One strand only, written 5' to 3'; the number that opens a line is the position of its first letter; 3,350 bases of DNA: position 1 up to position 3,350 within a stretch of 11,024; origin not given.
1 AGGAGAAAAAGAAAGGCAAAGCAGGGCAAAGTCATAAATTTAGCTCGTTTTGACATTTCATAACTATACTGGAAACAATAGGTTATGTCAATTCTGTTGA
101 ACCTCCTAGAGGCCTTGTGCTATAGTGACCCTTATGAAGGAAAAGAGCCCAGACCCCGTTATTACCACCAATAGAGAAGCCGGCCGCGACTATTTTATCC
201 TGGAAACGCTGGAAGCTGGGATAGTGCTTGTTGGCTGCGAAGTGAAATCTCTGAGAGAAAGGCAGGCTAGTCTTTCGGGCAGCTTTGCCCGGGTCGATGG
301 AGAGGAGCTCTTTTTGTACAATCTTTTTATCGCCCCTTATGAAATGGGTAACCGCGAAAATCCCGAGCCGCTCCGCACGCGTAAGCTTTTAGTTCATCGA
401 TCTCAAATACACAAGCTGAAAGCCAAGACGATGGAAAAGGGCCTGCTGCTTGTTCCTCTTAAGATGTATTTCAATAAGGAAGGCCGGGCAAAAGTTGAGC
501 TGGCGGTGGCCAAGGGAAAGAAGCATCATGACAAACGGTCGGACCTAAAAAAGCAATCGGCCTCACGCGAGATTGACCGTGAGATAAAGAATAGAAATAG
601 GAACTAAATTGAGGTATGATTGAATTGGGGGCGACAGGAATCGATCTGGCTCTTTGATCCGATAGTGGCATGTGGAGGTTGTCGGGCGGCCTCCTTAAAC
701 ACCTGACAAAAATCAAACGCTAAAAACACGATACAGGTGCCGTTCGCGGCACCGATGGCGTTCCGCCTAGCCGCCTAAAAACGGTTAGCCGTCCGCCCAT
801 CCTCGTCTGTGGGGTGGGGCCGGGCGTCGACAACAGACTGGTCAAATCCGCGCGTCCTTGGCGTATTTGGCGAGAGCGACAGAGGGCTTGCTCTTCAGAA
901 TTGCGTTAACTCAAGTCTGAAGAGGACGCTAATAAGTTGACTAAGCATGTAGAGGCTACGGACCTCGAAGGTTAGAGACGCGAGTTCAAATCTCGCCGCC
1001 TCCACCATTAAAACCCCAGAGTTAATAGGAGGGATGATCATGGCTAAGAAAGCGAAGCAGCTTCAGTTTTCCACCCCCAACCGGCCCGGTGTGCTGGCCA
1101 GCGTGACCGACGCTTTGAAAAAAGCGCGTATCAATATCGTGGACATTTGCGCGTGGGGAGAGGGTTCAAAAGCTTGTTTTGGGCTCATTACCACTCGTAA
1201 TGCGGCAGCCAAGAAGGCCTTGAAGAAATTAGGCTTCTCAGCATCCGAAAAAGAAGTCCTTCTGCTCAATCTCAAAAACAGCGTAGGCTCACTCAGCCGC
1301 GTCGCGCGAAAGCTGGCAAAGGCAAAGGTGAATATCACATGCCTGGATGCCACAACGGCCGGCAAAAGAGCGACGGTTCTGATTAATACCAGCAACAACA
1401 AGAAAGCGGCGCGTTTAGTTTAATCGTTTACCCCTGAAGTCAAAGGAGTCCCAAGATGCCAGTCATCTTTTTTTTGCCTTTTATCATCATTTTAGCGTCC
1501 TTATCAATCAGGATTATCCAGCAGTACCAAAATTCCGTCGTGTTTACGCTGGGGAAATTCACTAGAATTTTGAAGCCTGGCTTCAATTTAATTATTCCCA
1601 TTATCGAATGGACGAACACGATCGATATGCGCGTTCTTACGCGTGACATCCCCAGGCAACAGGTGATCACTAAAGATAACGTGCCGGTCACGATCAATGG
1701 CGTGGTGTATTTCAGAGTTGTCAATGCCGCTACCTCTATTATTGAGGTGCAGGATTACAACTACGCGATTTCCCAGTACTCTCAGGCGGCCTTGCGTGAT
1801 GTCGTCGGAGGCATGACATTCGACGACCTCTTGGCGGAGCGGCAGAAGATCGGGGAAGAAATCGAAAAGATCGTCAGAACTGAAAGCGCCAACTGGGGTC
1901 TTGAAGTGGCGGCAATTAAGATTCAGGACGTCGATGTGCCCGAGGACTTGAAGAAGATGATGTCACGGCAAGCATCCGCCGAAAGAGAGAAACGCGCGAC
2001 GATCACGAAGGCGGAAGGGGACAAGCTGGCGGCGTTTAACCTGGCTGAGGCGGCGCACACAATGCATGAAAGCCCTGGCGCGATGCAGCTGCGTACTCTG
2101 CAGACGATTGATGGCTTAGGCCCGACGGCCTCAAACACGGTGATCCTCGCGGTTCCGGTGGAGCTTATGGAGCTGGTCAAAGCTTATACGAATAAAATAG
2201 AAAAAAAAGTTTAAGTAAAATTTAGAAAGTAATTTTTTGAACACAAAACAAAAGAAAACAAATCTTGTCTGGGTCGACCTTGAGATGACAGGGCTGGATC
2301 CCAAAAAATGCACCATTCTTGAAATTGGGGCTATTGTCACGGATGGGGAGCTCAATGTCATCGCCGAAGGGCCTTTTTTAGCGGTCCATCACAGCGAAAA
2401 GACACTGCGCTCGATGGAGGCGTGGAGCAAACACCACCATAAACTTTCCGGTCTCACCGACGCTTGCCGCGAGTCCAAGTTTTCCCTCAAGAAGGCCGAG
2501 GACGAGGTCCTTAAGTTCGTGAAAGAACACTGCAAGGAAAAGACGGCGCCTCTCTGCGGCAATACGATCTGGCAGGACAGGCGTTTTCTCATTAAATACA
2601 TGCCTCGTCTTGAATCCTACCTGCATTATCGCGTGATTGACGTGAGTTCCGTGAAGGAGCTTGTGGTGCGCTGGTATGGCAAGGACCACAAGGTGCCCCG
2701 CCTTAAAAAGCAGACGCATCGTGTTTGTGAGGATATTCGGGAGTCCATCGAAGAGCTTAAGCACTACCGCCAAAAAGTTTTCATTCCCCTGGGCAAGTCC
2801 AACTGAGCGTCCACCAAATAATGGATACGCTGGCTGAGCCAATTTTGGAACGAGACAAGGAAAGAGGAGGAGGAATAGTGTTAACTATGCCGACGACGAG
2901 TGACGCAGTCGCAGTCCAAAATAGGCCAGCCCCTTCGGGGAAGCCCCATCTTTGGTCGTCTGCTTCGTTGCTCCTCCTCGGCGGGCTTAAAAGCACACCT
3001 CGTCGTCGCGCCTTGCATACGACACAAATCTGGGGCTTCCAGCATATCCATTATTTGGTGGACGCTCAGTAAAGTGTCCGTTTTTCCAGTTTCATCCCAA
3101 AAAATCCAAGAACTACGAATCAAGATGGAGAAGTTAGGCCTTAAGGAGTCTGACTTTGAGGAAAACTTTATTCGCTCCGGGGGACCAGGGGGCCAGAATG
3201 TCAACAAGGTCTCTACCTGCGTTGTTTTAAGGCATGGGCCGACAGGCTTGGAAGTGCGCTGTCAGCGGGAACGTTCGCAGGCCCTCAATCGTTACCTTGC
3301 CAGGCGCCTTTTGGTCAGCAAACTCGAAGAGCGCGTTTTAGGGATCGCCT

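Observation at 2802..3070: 269-bp element with perfect 26-bp terminal inverted repeats between orn and the arfB-like gene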

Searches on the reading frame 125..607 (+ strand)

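Call 9: search_protein_families(library=pfam, proteins=[window:125-607:+], max_evalue=0.01)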
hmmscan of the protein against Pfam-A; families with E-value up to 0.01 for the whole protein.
window:125-607:+ (160 aa): 1 family
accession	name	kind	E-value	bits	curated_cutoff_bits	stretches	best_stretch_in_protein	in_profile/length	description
PF01668.23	SmpB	-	2.2e-53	180.5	27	1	13-156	1-143/143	SmpB protein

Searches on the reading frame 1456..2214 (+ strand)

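Call 9: search_protein_families(library=pfam, proteins=[window:1456-2214:+], max_evalue=0.01)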
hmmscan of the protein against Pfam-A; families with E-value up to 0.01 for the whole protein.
window:1456-2214:+ (252 aa): 2 families
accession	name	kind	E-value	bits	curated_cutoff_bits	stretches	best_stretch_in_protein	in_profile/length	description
PF01145.31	Band_7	-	3.8e-40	138.3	23.6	1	20-190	2-176/176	SPFH domain / Band 7 family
PF13421.11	Band_7_1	-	4e-07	30.3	24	1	93-175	116-209/211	SPFH domain-Band 7 family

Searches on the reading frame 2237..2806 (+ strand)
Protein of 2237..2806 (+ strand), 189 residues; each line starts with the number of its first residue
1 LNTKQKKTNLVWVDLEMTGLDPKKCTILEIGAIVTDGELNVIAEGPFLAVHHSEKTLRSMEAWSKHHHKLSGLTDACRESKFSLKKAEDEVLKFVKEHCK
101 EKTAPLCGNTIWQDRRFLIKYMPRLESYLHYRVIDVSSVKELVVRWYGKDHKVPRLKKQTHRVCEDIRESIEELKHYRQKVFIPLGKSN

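Call 9: search_protein_families(library=pfam, proteins=[window:2237-2806:+], max_evalue=0.01)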
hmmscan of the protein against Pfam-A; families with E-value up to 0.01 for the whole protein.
window:2237-2806:+ (189 aa): 2 families
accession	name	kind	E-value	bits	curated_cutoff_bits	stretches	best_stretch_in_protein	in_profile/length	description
PF00929.31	RNase_T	-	3.4e-29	102.9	24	1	11-174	1-164/164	Exonuclease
PF16473.11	Rv2179c-like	-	1.7e-05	25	27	1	11-145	3-144/177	3'-5' exoribonuclease Rv2179c-like domain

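Call 11: find_encoding_contigs(protein=window:2237-2806:+, flank=10000, max_places=10)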
Protein window:2237-2806:+ (189 aa): no gene with exactly this product is on record in the collection.

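Call 30: find_homologous_proteins(query=window:2237-2806:+, max_evalue=1e-30)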
Query window:2237-2806:+ (189 aa): 7887 proteins with E <= 1e-30 among 8000 candidates; the best 120 are listed.
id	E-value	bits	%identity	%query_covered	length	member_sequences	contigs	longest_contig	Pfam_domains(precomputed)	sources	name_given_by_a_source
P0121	6.2e-123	426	98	100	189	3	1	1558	PF00929.32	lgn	-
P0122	8.5e-102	357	85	97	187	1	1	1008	PF00929.32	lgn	-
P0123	1.0e-98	347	80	97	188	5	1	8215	PF00929.32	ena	-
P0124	2.2e-98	346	82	97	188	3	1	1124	PF00929.32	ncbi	-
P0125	1.5e-97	343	84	96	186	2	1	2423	PF00929.32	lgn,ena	-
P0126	1.6e-96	340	81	97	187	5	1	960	PF00929.32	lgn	-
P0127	2.1e-96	339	81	97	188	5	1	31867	PF00929.32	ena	-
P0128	4.7e-96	338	78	97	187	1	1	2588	PF00929.32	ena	-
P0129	7.3e-96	337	80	96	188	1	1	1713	PF00929.32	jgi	jgi:oligoribonuclease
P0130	8.5e-96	337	79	97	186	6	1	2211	PF00929.32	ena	-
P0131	8.8e-96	337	78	97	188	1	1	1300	PF00929.32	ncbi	-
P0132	1.3e-95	336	80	95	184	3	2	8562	PF00929.32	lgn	-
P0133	1.5e-95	336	76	99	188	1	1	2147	PF00929.32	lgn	-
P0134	3.0e-95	335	79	97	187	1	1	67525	PF00929.32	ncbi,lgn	-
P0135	3.0e-95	335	79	97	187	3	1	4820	PF00929.32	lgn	-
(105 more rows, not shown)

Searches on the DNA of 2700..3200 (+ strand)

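Call 8: search_rna_families(source=window, start=2700, end=3200, threshold=evalue, max_evalue=10, show_alignments=3)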
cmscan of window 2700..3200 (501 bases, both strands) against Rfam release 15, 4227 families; matches with E-value up to 10: 0.
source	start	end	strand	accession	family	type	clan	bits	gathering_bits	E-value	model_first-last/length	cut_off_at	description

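Call 50: search_dna_similar(query=window:2802-3070:+, collection=phages, mode=distant, max_evalue=0.01)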
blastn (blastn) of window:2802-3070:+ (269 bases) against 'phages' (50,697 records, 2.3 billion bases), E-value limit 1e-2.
No match.

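Call 51: search_dna_similar(query=window:2802-3070:+, collection=plasmids, mode=distant, max_evalue=0.01)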
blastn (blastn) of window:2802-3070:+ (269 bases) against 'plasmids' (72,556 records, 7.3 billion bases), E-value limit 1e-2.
No match.

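Call 75: search_rna_families(sources=[L024, L029], threshold=evalue, max_evalue=10)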
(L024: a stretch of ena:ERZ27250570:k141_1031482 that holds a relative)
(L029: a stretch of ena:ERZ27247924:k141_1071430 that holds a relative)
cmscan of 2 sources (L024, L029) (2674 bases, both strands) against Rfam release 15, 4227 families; matches with E-value up to 10: 3.
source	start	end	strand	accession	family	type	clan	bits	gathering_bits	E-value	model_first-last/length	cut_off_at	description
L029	450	495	-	RF00625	P11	Gene;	-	14.9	70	3.3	1-139/139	no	Pseudomonas sRNA P11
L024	1507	1635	+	RF00067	SNORD15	Gene; snRNA; snoRNA; CD-box;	CL00045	14.5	75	4.3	1-146/146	no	Small nucleolar RNA SNORD15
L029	231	276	+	RF01130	sR46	Gene; snRNA; snoRNA; CD-box;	-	13.5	50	7.2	1-56/56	no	Small nucleolar RNA sR46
